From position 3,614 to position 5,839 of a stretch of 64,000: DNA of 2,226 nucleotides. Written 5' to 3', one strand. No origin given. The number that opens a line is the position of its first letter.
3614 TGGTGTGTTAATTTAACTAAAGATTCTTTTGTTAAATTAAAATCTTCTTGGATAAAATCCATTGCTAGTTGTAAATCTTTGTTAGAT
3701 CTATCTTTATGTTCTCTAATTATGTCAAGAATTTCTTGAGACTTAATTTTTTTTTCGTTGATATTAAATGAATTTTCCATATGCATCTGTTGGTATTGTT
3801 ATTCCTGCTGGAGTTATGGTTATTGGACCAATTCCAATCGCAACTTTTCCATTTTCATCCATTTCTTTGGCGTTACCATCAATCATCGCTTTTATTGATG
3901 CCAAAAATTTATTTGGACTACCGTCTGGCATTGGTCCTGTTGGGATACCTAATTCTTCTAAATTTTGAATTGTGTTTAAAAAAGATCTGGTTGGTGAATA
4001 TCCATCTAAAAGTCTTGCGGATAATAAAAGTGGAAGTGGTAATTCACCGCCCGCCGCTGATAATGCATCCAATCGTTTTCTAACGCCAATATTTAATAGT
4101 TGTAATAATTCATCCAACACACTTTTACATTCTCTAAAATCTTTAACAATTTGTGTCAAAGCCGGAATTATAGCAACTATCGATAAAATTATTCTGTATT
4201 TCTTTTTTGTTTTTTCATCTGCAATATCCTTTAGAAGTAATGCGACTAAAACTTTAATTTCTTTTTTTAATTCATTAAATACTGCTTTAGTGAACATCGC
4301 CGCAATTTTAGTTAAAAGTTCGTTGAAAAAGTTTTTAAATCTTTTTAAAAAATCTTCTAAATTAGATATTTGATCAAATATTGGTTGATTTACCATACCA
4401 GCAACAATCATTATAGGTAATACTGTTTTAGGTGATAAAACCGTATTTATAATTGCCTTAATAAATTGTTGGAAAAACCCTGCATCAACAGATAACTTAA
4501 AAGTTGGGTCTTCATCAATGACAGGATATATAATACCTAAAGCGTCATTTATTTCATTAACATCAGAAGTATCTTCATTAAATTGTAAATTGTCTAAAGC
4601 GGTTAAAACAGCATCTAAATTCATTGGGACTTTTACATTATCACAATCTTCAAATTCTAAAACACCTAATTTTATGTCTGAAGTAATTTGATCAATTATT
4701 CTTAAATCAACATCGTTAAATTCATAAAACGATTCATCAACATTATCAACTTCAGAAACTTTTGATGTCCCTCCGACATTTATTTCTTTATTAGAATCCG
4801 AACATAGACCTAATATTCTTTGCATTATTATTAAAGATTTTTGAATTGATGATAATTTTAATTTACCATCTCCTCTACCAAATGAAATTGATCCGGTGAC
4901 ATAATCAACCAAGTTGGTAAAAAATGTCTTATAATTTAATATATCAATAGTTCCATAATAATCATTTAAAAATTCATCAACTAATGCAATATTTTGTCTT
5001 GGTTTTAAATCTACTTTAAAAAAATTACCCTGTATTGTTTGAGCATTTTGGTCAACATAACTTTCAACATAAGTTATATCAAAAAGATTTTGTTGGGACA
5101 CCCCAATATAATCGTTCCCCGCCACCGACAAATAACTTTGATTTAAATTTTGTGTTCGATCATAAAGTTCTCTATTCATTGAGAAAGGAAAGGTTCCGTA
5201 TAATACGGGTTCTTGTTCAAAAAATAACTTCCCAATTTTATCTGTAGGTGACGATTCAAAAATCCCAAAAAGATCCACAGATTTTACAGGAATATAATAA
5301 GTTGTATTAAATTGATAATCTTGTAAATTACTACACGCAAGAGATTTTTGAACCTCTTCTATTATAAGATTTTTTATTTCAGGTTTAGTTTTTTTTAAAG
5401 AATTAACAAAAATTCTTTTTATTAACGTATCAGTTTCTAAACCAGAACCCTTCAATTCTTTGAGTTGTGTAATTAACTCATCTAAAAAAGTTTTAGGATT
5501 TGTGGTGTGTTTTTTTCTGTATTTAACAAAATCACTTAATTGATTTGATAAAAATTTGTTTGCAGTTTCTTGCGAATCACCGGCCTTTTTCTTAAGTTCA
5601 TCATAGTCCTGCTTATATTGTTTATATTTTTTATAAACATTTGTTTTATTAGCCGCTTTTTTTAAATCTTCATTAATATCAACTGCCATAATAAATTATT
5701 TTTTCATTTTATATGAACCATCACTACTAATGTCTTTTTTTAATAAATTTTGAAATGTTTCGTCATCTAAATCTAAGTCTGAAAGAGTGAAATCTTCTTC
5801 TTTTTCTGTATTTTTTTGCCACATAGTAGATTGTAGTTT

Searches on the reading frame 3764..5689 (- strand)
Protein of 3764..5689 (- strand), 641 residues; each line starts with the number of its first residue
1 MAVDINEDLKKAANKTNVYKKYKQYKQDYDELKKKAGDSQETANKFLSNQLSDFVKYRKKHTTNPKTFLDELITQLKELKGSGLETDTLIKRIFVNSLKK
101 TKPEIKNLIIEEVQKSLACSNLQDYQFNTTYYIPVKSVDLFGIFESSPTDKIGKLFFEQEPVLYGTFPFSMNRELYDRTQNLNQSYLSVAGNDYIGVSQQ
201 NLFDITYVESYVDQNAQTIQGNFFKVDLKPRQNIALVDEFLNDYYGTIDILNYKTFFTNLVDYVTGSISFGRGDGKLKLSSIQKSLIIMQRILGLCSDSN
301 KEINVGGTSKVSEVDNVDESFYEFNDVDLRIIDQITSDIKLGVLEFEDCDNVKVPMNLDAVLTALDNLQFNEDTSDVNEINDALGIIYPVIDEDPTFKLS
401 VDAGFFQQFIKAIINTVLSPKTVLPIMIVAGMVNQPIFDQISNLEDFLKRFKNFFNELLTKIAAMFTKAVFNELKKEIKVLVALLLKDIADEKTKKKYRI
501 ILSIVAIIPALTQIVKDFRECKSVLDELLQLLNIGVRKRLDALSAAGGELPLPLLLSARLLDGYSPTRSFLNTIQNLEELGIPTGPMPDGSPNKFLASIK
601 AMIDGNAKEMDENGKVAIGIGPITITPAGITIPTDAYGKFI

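Call 28: search_protein_families(library=phrogs, proteins=[window:3764-5689:-], max_evalue=0.001)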
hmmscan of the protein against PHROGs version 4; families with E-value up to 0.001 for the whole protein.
window:3764-5689:- (641 aa): 1 family
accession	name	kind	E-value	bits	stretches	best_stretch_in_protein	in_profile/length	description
phrog_4200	-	tail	0.0003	20.4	1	405-599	421-605/732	tail length tape measure protein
